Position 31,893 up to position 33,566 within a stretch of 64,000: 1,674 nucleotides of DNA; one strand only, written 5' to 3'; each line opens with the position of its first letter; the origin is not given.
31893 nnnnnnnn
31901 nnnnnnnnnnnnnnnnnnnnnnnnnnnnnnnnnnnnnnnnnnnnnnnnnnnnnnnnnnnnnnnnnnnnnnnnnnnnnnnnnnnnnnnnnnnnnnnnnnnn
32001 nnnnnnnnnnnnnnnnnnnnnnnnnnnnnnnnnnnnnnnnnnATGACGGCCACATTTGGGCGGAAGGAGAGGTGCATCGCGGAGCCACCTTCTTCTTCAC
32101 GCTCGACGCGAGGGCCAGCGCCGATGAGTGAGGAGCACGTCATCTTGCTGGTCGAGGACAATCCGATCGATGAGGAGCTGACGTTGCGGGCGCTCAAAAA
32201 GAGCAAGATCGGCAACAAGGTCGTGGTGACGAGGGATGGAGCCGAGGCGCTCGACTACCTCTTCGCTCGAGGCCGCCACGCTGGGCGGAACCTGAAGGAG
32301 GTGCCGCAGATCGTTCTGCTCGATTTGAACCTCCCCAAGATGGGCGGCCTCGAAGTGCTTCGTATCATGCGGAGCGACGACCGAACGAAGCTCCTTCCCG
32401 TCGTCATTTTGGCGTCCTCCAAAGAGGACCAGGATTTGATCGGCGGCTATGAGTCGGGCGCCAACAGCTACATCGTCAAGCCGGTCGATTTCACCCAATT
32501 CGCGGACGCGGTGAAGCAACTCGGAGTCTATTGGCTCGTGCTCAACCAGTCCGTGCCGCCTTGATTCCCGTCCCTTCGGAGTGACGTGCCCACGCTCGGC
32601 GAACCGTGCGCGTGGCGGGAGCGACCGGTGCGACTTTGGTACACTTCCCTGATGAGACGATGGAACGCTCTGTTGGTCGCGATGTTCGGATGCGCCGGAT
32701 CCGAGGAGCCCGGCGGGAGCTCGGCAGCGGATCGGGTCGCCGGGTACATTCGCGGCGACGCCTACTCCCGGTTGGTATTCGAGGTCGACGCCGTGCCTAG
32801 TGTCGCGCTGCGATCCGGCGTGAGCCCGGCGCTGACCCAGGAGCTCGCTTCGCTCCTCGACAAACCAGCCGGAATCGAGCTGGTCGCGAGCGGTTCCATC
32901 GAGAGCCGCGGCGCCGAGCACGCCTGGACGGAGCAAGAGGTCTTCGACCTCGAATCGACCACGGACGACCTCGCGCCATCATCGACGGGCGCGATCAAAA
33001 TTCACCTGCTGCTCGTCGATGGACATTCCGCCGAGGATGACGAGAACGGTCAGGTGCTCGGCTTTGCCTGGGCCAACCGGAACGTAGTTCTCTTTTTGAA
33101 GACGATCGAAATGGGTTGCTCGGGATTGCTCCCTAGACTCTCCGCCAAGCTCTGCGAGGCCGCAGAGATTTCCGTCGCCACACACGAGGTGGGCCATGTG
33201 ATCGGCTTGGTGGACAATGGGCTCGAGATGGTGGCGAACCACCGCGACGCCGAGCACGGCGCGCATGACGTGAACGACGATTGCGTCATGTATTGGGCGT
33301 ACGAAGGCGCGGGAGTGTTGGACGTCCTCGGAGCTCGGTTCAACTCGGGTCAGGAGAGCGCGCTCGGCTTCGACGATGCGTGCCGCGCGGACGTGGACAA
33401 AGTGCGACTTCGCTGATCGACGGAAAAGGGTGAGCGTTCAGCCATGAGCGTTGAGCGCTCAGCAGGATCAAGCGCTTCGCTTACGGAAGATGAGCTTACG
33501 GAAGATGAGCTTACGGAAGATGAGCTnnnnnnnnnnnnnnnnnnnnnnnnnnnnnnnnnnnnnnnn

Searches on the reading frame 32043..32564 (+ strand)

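Call 12: search_protein_families(library=ncbifam, proteins=[window:32043-32564:+], max_evalue=0.01)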
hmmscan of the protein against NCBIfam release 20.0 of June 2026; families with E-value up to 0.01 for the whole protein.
window:32043-32564:+ (173 aa): 85 families (the best 25 are shown)
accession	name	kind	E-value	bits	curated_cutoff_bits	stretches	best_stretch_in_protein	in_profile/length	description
TIGR02154.1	PhoB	equivalog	2.8e-17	62.8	296.2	1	32-153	3-112/226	phosphate regulon transcriptional regulator PhoB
NF007135.0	PRK09581.1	equivalog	8.5e-15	54.5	474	1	34-160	5-119/457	PleD family two-component system response regulator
NF041733.1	resp_reg_CseB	equivalog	9e-15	54.7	350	1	34-154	3-108/228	two-component system response regulator CseB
NF041880.1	EPS_EpsF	equivalog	3.1e-14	52.4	900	1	46-149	9-102/492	response regulator EpsF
NF041734.1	resp_reg_RppA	equivalog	2.8e-13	49.8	250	1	34-156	3-113/229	two-component system response regulator RppA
NF040689.1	MtrAB_MtrA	equivalog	4.1e-13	49.2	300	1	57-153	22-105/219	MtrAB system response regulator MtrA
TIGR01387.1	cztR_silR_copR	subfamily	1.2e-12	47.9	279.2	1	34-158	1-111/218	heavy metal response regulator transcription factor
NF045944.1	ResRegRpaBCyano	equivalog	5.9e-12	45.4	330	1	50-149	14-100/229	response regulator transcription factor RpaB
NF040534.1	resp_reg_YycF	equivalog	8.5e-12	44.8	340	1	34-152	3-106/231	response regulator YycF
NF041866.1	EpsW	equivalog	1.4e-11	44.1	200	1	30-160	4-124/131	exopolysaccharide biosynthesis response regulator EpsW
NF007935.0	PRK10651.1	equivalog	1.7e-11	43.7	250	1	85-170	50-133/216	two-component system response regulator NarL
NF007901.0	PRK10610.1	equivalog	4.9e-11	42.9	189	1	35-151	8-114/129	chemotaxis response regulator CheY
NF012023.0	PRK15479.1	equivalog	5.5e-11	42.4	337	1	35-154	4-109/224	transcriptional regulator TctD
NF008567.0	PRK11517.1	equivalog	6.6e-11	42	353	1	34-157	3-111/223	response regulator transcription factor HprR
NF007982.1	PRK10710.1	equivalog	7.4e-11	42.1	380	1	29-157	5-118/235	envelope stress response regulator BaeR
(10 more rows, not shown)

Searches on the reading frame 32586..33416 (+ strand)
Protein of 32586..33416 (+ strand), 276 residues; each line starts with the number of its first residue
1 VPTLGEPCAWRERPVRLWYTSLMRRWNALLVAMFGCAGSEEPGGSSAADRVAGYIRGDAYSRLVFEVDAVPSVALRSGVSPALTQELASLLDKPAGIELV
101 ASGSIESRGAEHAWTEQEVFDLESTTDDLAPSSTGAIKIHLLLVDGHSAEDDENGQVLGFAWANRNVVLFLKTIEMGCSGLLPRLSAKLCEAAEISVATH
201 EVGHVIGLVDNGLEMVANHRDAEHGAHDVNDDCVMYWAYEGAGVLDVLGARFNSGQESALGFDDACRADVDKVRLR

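Call 3: search_protein_families(library=pfam, proteins=[window:32586-33416:+], max_evalue=0.01)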
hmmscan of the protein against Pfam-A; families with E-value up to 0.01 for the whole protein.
window:32586-33416:+ (276 aa): 0 families

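Call 12: search_protein_families(library=ncbifam, proteins=[window:32586-33416:+], max_evalue=0.01)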
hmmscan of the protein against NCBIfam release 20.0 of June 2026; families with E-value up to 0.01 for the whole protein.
window:32586-33416:+ (276 aa): 0 families

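Call 64: search_solved_structures(query=window:32652-33413:+, max_evalue=1)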
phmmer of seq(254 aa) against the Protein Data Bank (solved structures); distinct sequences matched with E-value up to 1: 0.
